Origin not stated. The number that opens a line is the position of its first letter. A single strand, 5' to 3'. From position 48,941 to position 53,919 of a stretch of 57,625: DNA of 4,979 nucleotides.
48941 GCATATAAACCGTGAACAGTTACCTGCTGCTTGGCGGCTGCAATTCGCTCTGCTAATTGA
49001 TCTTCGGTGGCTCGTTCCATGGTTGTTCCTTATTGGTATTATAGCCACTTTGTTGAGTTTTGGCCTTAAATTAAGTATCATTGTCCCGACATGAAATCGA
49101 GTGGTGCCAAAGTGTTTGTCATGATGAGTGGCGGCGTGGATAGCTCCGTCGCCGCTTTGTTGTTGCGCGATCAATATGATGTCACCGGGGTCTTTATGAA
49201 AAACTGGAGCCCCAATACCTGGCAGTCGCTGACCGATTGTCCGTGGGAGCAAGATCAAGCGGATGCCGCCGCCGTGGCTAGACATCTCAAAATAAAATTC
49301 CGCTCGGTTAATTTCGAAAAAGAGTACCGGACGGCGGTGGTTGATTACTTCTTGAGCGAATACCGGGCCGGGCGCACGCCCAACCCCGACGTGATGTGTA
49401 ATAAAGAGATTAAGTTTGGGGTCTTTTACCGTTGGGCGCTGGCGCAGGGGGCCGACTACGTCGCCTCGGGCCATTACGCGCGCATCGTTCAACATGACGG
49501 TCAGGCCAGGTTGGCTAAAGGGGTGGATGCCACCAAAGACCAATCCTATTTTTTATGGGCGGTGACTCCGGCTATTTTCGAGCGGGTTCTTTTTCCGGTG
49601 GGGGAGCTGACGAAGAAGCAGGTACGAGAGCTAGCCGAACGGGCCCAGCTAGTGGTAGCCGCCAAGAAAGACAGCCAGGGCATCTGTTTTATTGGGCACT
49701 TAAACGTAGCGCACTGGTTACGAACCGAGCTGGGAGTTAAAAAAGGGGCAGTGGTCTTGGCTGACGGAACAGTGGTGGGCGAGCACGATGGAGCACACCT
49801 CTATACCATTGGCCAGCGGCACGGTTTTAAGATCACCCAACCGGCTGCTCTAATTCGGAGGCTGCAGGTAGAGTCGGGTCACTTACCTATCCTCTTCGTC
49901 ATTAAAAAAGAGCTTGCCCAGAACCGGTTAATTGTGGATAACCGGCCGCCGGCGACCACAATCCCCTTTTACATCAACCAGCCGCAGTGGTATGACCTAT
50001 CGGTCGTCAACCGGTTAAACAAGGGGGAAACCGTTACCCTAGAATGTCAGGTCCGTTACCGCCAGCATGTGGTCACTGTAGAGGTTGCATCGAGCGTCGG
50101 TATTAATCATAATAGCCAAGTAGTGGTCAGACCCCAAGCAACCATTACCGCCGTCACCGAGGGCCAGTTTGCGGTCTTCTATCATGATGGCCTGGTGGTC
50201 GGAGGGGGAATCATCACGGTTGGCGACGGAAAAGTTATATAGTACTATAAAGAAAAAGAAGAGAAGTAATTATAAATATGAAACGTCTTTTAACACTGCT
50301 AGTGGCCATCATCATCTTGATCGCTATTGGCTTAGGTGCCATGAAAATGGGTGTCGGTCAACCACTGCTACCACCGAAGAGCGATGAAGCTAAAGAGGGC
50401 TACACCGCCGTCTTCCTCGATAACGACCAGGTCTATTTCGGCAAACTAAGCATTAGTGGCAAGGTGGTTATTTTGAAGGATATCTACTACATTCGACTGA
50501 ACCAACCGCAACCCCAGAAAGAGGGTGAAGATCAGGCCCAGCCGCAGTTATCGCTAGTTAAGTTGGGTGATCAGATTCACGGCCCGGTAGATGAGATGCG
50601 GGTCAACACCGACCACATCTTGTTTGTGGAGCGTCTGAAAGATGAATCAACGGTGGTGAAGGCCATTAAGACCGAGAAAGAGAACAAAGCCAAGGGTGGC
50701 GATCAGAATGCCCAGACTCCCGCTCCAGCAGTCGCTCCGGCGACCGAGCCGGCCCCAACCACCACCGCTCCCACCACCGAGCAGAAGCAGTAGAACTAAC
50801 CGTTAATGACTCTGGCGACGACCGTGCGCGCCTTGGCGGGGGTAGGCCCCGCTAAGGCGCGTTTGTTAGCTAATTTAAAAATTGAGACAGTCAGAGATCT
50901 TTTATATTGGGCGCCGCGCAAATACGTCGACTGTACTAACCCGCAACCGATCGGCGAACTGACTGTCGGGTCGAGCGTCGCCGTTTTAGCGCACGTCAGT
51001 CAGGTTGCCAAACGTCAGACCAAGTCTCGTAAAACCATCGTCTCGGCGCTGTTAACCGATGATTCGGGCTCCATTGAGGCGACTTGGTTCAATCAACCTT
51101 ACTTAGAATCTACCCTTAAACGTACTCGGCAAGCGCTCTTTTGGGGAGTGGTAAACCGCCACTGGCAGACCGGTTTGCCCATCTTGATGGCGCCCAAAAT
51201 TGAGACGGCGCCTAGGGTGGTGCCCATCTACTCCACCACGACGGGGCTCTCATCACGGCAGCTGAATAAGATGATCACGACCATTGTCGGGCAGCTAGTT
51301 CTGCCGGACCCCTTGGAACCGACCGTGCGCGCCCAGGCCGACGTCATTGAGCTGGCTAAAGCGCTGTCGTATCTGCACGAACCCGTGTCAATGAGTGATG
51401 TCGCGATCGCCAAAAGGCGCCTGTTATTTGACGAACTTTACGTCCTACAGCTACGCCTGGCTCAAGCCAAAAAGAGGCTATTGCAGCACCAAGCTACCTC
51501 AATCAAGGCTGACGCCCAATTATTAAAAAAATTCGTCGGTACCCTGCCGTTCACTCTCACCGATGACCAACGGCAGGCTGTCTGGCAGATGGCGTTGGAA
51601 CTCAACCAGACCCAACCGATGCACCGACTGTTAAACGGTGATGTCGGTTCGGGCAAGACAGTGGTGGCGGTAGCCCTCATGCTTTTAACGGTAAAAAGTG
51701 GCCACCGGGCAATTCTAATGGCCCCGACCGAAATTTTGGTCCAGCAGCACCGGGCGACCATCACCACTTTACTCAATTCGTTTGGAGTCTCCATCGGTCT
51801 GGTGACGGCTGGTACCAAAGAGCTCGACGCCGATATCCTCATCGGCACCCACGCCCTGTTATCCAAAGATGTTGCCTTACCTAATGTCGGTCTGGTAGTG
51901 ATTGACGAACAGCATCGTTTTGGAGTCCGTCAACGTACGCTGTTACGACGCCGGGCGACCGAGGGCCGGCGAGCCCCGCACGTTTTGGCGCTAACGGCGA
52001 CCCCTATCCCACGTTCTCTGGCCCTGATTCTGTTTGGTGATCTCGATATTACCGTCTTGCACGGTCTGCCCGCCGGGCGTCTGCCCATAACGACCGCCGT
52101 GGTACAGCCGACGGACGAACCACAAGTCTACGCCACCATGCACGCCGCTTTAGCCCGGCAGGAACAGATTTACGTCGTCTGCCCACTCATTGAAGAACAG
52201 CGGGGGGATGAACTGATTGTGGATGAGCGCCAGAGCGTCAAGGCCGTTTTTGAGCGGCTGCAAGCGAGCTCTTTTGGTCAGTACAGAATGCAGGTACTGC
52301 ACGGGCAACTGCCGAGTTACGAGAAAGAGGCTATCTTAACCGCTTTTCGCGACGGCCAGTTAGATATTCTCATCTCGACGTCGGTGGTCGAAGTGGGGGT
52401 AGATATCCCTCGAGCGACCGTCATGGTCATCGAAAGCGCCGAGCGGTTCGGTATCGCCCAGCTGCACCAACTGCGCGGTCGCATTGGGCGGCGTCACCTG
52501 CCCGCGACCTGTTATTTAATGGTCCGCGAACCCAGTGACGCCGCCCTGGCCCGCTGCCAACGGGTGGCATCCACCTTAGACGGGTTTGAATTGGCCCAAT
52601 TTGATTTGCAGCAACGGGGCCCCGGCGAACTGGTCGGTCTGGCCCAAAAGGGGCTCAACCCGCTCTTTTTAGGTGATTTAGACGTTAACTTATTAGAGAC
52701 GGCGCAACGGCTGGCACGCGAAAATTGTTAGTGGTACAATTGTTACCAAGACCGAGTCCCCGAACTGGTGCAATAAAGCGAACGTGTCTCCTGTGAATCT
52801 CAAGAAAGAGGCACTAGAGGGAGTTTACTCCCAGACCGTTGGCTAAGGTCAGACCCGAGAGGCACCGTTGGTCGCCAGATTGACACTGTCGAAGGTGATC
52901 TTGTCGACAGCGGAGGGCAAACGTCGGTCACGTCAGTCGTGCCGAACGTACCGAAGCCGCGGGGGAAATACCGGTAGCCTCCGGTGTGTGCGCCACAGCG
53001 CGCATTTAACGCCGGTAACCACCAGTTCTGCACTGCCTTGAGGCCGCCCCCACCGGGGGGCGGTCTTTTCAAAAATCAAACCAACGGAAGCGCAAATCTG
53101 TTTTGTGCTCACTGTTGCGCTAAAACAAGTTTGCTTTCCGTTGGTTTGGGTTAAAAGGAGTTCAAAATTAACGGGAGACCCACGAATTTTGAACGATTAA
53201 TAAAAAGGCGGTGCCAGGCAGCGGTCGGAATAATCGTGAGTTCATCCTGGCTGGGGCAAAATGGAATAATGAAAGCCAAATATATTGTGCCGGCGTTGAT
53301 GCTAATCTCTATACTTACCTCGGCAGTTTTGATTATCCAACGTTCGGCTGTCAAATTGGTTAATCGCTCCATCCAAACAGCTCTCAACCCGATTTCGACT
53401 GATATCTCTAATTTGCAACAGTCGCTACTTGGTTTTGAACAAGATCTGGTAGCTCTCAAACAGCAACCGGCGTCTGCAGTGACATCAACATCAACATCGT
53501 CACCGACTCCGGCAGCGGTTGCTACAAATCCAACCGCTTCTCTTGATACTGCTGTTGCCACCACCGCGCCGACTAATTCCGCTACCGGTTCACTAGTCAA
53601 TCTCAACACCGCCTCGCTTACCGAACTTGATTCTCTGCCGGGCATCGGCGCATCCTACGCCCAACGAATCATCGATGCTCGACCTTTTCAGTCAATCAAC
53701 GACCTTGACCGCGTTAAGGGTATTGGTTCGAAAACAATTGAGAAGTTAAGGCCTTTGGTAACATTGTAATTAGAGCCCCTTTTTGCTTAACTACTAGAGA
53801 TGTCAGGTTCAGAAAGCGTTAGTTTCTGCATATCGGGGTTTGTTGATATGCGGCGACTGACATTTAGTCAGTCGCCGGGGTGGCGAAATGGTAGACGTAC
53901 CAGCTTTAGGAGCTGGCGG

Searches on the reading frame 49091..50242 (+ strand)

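Call 40: search_protein_families(library=pfam, proteins=[window:49091-50242:+], max_evalue=0.00001)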
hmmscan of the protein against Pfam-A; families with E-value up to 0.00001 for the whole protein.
window:49091-50242:+ (383 aa): 3 families
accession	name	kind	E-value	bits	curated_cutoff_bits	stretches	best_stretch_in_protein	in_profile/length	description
PF03054.22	tRNA_Me_trans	-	4.1e-77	258.8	20.6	1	7-202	2-201/202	tRNA methyl transferase HUP domain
PF20259.3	tRNA_Me_trans_M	-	1.1e-14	54.1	27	1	209-282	3-64/66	tRNA methyl transferase PRC-barrel domain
PF20258.4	tRNA_Me_trans_C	-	5.1e-13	49.6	20.6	1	304-375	10-77/77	Aminomethyltransferase beta-barrel domain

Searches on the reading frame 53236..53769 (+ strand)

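Call 40: search_protein_families(library=pfam, proteins=[window:53236-53769:+], max_evalue=0.00001)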
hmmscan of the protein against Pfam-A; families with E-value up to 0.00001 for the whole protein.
window:53236-53769:+ (177 aa): 3 families
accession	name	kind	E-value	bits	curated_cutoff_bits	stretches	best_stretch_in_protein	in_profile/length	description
PF12836.13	HHH_3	-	1e-18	67.6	27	1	120-176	5-65/65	Helix-hairpin-helix motif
PF00633.29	HHH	-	5.4e-10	39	24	0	119-147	1-29/30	Helix-hairpin-helix motif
PF14520.12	HHH_5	-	4.7e-07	30.6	27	0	130-157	3-29/57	Helix-hairpin-helix domain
